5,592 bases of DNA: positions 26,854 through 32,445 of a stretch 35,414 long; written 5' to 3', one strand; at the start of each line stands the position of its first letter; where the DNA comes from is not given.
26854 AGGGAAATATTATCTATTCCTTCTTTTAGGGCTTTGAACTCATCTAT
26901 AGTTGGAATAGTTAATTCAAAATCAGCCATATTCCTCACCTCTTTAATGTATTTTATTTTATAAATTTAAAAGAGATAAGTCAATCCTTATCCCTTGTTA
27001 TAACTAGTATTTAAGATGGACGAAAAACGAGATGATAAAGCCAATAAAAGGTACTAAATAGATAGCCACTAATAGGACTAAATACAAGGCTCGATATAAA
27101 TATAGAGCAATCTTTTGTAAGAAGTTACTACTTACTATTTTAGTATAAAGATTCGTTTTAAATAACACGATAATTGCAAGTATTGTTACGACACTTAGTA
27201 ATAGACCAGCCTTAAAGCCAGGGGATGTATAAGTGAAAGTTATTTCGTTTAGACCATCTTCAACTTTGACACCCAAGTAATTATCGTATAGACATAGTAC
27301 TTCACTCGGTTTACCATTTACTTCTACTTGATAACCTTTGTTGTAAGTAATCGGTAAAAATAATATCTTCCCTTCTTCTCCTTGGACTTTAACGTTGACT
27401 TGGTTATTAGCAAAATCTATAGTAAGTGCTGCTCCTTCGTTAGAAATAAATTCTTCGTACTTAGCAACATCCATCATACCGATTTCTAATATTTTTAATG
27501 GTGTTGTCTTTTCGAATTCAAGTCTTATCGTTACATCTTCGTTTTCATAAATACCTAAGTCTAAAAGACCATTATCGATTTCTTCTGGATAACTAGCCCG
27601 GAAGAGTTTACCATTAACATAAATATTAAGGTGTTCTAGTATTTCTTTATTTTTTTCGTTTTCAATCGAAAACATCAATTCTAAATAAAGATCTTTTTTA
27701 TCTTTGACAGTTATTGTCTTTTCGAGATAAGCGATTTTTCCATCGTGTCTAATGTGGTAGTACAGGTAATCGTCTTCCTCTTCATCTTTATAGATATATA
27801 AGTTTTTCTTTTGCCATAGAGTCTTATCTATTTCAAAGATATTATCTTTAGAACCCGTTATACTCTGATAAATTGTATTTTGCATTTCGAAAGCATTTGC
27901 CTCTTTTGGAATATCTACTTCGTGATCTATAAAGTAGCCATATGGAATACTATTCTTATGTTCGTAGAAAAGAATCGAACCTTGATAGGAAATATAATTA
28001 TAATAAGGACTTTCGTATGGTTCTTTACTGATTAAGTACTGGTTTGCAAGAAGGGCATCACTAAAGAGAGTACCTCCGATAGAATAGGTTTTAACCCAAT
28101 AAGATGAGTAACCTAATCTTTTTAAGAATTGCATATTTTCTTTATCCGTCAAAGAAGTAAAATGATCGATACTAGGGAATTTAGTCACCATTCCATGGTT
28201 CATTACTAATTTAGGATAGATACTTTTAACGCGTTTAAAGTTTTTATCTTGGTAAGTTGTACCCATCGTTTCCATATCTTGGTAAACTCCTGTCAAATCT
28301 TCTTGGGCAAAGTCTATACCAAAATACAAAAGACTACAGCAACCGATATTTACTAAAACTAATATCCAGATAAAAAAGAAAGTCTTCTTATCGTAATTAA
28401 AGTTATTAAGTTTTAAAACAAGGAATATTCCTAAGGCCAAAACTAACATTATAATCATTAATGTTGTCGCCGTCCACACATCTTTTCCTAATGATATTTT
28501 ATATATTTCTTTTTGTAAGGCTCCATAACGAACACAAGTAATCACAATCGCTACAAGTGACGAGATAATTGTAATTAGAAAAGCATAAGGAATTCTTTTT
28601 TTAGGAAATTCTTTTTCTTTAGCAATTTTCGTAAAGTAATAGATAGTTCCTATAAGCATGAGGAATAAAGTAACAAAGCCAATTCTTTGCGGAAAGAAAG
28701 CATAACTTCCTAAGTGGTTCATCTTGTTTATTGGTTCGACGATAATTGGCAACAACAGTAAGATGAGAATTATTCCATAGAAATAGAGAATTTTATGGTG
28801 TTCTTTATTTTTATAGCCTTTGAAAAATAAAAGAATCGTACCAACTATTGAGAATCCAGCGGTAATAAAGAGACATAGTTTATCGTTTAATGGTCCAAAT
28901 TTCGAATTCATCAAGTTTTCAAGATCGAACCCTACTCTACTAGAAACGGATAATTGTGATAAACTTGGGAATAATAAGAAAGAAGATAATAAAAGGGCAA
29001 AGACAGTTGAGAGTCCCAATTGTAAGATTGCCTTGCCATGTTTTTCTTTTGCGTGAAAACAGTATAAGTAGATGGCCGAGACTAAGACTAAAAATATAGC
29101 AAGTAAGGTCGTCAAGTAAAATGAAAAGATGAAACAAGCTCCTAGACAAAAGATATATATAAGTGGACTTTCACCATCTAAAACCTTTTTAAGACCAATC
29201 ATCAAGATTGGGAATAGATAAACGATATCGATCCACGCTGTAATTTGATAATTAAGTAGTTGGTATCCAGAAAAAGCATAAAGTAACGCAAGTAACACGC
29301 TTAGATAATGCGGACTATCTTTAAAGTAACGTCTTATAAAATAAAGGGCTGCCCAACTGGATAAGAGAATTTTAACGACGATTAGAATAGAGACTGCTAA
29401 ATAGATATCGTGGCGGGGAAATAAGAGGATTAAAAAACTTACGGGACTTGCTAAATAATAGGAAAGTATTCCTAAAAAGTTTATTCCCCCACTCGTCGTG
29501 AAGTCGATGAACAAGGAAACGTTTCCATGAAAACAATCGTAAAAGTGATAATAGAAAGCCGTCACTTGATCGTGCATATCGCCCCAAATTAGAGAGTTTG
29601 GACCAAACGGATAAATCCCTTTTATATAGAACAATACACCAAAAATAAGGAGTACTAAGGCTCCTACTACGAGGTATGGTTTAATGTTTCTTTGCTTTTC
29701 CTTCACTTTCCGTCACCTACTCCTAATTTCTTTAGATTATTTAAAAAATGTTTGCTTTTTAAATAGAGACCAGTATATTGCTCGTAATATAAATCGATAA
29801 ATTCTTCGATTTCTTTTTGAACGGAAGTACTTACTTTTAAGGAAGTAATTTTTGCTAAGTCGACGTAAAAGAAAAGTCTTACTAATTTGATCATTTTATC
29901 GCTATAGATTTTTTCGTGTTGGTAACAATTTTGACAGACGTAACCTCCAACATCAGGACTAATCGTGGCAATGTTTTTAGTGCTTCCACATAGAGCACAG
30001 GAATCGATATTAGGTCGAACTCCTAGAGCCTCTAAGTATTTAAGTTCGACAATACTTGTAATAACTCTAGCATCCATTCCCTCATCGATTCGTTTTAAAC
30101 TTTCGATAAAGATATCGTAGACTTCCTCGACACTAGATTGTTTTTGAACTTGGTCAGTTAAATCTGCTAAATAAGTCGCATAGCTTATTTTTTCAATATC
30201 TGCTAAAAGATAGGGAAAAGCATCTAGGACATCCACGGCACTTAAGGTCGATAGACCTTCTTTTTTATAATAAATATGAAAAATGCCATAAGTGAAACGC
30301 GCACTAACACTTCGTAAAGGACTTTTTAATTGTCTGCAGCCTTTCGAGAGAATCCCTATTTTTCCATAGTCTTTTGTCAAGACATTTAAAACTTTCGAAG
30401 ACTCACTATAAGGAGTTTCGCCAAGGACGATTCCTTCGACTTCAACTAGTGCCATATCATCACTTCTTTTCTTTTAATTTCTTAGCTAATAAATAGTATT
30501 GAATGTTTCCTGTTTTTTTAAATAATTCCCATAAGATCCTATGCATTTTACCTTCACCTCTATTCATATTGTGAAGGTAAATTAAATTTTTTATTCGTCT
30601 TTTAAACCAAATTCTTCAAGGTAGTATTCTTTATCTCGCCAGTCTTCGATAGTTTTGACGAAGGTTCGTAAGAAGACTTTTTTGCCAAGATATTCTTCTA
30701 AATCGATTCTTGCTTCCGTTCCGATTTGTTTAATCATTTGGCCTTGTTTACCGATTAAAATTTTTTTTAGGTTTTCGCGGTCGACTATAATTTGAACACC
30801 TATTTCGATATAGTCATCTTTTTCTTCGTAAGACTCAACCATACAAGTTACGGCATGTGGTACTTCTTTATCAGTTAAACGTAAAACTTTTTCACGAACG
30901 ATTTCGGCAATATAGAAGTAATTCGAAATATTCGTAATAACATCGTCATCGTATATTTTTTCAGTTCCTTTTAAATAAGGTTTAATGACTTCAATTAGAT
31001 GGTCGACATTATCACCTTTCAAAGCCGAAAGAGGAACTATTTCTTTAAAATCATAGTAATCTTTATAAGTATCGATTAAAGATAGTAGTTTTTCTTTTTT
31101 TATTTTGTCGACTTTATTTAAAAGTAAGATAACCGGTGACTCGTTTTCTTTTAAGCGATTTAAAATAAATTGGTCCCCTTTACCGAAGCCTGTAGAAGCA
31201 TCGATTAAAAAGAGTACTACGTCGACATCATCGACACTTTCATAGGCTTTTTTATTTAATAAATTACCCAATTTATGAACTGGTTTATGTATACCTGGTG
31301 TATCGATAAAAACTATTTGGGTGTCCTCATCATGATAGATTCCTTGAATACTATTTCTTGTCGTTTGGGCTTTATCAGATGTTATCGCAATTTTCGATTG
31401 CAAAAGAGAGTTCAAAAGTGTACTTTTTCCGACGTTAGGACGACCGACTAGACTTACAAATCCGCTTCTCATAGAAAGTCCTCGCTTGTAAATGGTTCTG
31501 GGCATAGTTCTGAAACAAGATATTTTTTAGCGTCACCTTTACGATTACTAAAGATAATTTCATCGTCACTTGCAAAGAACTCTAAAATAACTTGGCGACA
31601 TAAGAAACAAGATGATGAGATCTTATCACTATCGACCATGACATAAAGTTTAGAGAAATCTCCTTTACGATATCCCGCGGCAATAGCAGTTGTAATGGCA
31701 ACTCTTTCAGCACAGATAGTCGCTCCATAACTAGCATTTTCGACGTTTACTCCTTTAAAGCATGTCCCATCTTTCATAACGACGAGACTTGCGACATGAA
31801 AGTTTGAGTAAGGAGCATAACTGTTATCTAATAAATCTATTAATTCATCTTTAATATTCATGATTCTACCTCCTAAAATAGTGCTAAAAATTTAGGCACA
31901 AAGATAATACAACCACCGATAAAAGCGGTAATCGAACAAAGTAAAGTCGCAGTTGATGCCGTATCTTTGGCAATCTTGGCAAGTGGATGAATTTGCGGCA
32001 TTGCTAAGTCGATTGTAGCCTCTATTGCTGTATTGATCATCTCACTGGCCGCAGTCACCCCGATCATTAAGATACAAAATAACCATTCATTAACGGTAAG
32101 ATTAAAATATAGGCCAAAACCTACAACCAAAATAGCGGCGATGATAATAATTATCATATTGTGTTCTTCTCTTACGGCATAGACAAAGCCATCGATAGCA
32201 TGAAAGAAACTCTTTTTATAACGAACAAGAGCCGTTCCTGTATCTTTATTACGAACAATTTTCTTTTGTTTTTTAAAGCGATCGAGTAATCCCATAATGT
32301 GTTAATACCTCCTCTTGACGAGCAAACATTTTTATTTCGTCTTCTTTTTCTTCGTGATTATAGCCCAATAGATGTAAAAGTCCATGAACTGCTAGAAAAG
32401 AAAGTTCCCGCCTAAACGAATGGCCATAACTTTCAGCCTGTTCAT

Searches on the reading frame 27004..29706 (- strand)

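Call 6: search_protein_families(library=phrogs, proteins=[window:27004-29706:-], max_evalue=0.01)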
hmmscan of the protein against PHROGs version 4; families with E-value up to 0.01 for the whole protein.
window:27004-29706:- (900 aa): 0 families

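Call 18: search_protein_families(library=pfam, proteins=[window:27004-29706:-], max_evalue=0.001)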
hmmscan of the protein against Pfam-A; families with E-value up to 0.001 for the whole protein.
window:27004-29706:- (900 aa): 1 family
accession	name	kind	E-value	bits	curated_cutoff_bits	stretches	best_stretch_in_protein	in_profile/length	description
PF09586.16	YfhO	-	4.1e-104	350.1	28.5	1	17-838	4-835/835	Bacterial membrane protein YfhO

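Call 71: search_protein_families(library=ncbifam, proteins=[window:27004-29706:-], max_evalue=1e-10)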
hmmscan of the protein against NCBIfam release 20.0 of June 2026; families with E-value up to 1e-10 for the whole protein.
window:27004-29706:- (900 aa): 2 families
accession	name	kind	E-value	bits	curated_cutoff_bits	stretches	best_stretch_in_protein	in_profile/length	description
NF047590.1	GlcsyltransPgfM2Strep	equivalog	3.3e-47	161.2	1500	2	285-851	323-879/884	glycosyltransferase PgfM2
NF047589.1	GlcsyltransPgfM1Strep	equivalog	4.1e-40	137.6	1400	2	3-248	5-254/955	glycosyltransferase PgfM1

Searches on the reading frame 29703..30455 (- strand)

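Call 6: search_protein_families(library=phrogs, proteins=[window:29703-30455:-], max_evalue=0.01)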
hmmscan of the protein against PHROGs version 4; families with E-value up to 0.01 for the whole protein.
window:29703-30455:- (250 aa): 1 family
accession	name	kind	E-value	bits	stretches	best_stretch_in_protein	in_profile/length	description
phrog_36491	-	unknown function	4.5e-25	89.6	1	1-245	1-247/251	-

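Call 18: search_protein_families(library=pfam, proteins=[window:29703-30455:-], max_evalue=0.001)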
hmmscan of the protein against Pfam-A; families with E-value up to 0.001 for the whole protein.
window:29703-30455:- (250 aa): 2 families
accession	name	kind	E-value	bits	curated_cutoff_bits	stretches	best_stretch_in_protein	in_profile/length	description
PF02565.21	RecO_C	-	3.9e-31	108.4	22.1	1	85-235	2-156/157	Recombination protein O C terminal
PF11967.14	RecO_N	-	1.8e-16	60.4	27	1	1-80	1-80/80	Recombination protein O N terminal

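Call 71: search_protein_families(library=ncbifam, proteins=[window:29703-30455:-], max_evalue=1e-10)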
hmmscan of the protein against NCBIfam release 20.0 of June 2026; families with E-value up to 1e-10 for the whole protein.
window:29703-30455:- (250 aa): 1 family
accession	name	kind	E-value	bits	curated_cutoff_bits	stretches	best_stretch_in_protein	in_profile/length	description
TIGR00613.1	reco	equivalog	8e-56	189.1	48.7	1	6-240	3-238/239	DNA repair protein RecO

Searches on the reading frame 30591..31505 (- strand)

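Call 6: search_protein_families(library=phrogs, proteins=[window:30591-31505:-], max_evalue=0.01)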
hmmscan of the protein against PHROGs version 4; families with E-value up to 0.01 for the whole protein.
window:30591-31505:- (304 aa): 5 families
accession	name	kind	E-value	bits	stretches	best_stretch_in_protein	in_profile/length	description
phrog_31529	-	unknown function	4.2e-102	342.2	1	12-303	6-301/304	-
phrog_35435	-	unknown function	1.4e-21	77.8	1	11-204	222-411/464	-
phrog_16468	-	unknown function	7.2e-07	29.6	1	17-106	41-134/328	-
phrog_6880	-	other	3.1e-06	26.7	1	57-135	65-133/604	translation elongation factor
phrog_23947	-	unknown function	0.002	18.2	1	17-116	5-93/364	-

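Call 18: search_protein_families(library=pfam, proteins=[window:30591-31505:-], max_evalue=0.001)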
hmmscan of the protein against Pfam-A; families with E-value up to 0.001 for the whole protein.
window:30591-31505:- (304 aa): 12 families
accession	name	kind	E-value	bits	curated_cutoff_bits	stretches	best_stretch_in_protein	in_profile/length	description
PF01926.29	MMR_HSR1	-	1.8e-28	99.4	21.9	1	17-131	2-113/113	50S ribosome-binding GTPase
PF00009.33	GTP_EFTU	-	8.6e-15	55.2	26.5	1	19-178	8-186/188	Elongation factor Tu GTP binding domain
PF02421.24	FeoB_N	-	9.4e-14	51.7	27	1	17-172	3-154/156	Ferrous iron transport protein B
PF07650.23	KH_2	-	7.7e-13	48.5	22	1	214-290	1-78/78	KH domain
PF00350.29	Dynamin_N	-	3.3e-10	40.7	27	1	57-132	96-168/168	Dynamin family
PF03193.22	RsgA_GTPase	-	1.1e-08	35.5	30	1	14-74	106-170/174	RsgA GTPase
PF04548.22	AIG1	-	1.4e-07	31.5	27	1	19-121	5-110/212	AIG1 family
PF02492.25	cobW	-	2.6e-05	24.3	20.7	0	51-144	72-165/180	CobW/HypB/UreG, nucleotide-binding domain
PF10662.15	PduV-EutP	-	7.4e-05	23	21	1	18-175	5-142/143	Ethanolamine utilisation - propanediol utilisation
PF00071.28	Ras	-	0.00038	20.5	21.6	1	19-171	4-153/162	Ras family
PF16897.10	MMR_HSR1_Xtn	-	0.0008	19.8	35.2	0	124-177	57-103/106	C-terminal region of MMR_HSR1 domain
PF09439.16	SRPRB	-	0.00099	19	25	0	17-103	6-82/178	Signal recognition particle receptor beta subunit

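Call 71: search_protein_families(library=ncbifam, proteins=[window:30591-31505:-], max_evalue=1e-10)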
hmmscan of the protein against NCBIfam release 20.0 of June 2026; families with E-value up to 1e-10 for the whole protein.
window:30591-31505:- (304 aa): 17 families
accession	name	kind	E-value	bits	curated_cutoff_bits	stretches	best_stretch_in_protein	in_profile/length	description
NF000908.1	PRK00089.1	equivalog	1.2e-109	366.1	237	1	12-300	1-290/291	GTPase Era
TIGR00436.1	era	equivalog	3.1e-89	298.9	116.25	1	15-284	1-270/270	GTPase Era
TIGR03594.1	GTPase_EngA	equivalog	5.4e-38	131.1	306.7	1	17-183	178-351/432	ribosome biogenesis GTPase Der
TIGR00231.1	small_GTP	domain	2e-31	109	42.5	1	14-174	3-162/164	GTP-binding protein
NF003661.0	PRK05291.1-3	equivalog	2.1e-24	86.7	380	1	7-192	208-385/448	tRNA uridine-5-carboxymethylaminomethyl(34) synthesis GTPase MnmE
TIGR03918.1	GTP_HydF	equivalog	4.9e-24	84.9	325.55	1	17-179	10-168/392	[FeFe] hydrogenase H-cluster maturation GTPase HydF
NF007071.0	PRK09518.1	equivalog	9.7e-23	80.5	953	1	16-179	446-615/706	bifunctional cytidylate kinase/GTPase Der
TIGR00450.1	mnmE_trmE_thdF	equivalog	1.9e-22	80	252.6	1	17-180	212-369/446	tRNA uridine-5-carboxymethylaminomethyl(34) synthesis GTPase MnmE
NF002828.0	PRK03003.1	equivalog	2.1e-22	79.4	631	1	14-174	40-196/477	ribosome biogenesis GTPase Der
TIGR03596.1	GTPase_YlqF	equivalog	6.5e-19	68.3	208.2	1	7-73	111-174/276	ribosome biogenesis GTPase YlqF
TIGR03598.1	GTPase_YsxC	equivalog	2.2e-17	63.3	124.45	1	17-174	21-185/186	ribosome biogenesis GTP-binding protein YihA/YsxC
TIGR03156.1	GTP_HflX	equivalog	1.3e-14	53.9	216.75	1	16-175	191-348/351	GTPase HflX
NF008956.1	PRK12299.1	equivalog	2.1e-13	50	300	1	17-177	161-324/327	GTPase ObgE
TIGR00437.1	feoB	equivalog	2.2e-13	49.8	315.65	1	21-250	1-227/594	ferrous iron transport protein B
NF008955.0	PRK12297.1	equivalog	3.6e-13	49.2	406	1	17-186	162-336/429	GTPase ObgE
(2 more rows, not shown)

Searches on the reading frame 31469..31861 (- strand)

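Call 6: search_protein_families(library=phrogs, proteins=[window:31469-31861:-], max_evalue=0.01)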
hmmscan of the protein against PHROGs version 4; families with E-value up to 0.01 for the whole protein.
window:31469-31861:- (130 aa): 0 families

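Call 18: search_protein_families(library=pfam, proteins=[window:31469-31861:-], max_evalue=0.001)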
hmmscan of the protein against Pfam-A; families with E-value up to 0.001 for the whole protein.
window:31469-31861:- (130 aa): 2 families
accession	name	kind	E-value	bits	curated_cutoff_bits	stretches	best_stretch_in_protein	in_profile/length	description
PF00383.29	dCMP_cyt_deam_1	-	8.2e-14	51.8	25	1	8-95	12-93/102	Cytidine and deoxycytidylate deaminase zinc-binding region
PF08211.18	dCMP_cyt_deam_2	-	1.3e-07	32.3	25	1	6-78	47-118/130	Cytidine and deoxycytidylate deaminase zinc-binding region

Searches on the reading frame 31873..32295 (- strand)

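Call 6: search_protein_families(library=phrogs, proteins=[window:31873-32295:-], max_evalue=0.01)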
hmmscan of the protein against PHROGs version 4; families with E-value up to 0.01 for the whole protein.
window:31873-32295:- (140 aa): 1 family
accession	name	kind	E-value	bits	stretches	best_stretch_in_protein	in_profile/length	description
phrog_17823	-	unknown function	1.2e-05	26.2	1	23-135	8-120/122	-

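Call 18: search_protein_families(library=pfam, proteins=[window:31873-32295:-], max_evalue=0.001)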
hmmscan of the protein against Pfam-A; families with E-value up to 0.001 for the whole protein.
window:31873-32295:- (140 aa): 1 family
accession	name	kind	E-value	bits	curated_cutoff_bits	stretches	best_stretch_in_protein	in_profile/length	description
PF01219.24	DAGK_prokar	-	1.2e-29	102.6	22.3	1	32-132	2-102/102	Prokaryotic diacylglycerol kinase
